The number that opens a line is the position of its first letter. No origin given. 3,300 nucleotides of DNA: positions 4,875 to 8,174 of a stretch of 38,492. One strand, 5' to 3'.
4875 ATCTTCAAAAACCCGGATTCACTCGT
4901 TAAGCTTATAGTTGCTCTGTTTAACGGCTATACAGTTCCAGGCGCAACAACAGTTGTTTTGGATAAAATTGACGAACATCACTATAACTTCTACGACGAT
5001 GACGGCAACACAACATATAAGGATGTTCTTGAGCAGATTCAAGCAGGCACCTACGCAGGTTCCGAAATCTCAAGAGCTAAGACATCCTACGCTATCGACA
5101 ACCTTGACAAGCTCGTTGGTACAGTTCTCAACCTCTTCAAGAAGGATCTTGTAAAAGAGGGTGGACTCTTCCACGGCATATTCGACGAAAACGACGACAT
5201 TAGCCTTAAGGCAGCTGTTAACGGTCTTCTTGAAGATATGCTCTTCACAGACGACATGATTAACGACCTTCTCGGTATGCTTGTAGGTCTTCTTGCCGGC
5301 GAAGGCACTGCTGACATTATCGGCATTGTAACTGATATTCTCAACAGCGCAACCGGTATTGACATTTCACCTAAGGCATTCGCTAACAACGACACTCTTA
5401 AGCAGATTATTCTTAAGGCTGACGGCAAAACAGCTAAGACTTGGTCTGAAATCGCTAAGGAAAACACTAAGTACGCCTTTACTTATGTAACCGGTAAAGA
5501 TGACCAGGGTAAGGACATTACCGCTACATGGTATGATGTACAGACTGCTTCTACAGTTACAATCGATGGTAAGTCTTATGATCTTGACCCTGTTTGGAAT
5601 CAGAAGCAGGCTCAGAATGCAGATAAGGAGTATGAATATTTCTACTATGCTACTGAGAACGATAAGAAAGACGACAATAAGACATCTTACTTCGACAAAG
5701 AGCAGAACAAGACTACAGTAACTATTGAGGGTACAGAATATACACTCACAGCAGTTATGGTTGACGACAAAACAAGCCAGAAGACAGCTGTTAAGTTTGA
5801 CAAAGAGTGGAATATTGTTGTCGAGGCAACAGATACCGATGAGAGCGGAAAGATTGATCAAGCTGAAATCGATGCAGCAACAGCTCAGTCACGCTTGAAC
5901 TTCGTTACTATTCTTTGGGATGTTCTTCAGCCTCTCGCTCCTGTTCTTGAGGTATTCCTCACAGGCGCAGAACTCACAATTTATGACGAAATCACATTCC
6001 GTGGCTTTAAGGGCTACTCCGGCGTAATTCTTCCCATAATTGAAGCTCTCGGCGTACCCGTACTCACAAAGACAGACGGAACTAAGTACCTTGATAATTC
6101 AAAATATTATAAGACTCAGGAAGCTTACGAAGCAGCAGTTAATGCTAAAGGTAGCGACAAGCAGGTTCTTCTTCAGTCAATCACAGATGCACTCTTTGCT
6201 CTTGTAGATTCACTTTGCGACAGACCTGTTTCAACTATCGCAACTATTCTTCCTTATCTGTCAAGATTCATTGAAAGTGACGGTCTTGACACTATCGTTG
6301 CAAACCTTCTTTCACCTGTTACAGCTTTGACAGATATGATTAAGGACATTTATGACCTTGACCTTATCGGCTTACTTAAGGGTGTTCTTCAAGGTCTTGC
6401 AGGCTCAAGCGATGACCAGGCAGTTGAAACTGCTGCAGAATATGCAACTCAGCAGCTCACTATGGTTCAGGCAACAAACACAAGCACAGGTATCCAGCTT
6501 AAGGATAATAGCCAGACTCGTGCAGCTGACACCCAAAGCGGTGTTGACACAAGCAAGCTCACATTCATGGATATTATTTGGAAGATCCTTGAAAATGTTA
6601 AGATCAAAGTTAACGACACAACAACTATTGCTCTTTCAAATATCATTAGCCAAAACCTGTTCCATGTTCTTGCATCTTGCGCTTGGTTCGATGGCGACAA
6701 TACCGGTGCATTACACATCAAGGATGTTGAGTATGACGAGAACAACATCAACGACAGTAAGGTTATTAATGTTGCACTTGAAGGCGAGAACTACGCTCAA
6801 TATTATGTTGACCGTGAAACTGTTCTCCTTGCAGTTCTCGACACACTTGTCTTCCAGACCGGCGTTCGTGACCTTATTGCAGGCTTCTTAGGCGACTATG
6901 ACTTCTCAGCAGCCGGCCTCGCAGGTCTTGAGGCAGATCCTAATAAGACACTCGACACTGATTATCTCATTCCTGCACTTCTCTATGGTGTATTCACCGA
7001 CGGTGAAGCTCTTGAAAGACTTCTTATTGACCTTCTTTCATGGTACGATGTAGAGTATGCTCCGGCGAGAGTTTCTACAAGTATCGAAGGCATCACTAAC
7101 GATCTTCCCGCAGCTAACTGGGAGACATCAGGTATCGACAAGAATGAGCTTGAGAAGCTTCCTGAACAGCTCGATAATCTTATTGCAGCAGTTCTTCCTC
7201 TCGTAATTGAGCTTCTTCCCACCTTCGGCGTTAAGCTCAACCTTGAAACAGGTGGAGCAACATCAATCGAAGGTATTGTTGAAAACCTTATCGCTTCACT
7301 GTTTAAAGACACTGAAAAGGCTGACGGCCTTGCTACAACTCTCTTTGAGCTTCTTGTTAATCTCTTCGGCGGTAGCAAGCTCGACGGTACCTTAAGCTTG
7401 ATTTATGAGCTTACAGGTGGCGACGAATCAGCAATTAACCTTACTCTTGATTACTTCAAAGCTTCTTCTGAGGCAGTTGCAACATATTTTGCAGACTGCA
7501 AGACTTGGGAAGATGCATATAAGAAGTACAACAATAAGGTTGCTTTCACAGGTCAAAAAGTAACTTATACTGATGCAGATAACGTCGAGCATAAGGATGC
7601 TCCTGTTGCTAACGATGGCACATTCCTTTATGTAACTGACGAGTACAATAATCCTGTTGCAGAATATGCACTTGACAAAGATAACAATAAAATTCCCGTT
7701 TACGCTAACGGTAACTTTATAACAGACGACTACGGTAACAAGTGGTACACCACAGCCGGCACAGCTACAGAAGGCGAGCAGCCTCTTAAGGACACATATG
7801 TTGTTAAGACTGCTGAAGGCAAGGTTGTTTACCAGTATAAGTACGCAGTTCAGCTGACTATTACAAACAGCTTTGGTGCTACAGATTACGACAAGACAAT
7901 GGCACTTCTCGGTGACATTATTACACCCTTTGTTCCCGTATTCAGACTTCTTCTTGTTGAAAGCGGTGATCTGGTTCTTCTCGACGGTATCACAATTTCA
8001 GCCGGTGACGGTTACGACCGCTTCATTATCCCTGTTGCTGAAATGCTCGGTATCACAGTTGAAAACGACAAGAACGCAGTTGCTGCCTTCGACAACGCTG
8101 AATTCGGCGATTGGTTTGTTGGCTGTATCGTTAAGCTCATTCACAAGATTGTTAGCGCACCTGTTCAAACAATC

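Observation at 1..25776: Giant (>8,400 codon) modular gene of unrecognised family fills two thirds of the window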

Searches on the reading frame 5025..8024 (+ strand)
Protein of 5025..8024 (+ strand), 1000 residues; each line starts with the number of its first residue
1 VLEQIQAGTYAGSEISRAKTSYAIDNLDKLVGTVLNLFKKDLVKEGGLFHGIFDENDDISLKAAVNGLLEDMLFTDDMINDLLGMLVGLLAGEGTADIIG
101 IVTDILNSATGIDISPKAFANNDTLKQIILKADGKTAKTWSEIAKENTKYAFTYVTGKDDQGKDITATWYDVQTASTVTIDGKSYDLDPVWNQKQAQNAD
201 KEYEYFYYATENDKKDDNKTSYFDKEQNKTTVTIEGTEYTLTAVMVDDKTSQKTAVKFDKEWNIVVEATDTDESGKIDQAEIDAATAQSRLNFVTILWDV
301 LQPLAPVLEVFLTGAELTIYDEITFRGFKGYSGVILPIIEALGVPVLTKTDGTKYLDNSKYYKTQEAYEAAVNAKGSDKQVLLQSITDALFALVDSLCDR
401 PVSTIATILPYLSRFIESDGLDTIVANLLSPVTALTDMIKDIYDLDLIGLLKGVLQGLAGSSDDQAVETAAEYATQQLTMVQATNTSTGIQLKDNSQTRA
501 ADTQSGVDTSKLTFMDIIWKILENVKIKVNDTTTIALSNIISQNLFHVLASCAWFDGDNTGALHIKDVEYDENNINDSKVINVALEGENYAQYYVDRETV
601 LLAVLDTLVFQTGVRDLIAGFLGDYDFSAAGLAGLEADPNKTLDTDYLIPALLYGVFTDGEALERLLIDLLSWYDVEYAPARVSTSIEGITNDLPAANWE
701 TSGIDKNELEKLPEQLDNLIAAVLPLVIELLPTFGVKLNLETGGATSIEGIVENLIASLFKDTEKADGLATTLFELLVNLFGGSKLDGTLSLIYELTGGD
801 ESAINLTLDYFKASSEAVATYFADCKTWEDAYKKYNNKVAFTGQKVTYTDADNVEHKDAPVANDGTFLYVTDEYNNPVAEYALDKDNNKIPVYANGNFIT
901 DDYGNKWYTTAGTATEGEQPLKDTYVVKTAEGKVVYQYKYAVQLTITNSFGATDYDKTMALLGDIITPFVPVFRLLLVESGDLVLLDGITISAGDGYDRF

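Call 8: search_protein_families(library=pfam, max_evalue=1, proteins=[window:5025-8024:+])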
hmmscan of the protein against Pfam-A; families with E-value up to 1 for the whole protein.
window:5025-8024:+ (1000 aa): 1 family
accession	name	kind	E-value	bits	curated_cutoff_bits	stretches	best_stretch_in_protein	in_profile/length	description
PF21852.1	DUF6911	-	0.82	9.9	24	1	204-258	64-118/128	Family of unknown function (DUF6911)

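Call 9: search_protein_families(library=ncbifam, max_evalue=1, proteins=[window:5025-8024:+])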
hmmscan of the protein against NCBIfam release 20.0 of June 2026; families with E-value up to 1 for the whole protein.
window:5025-8024:+ (1000 aa): 0 families
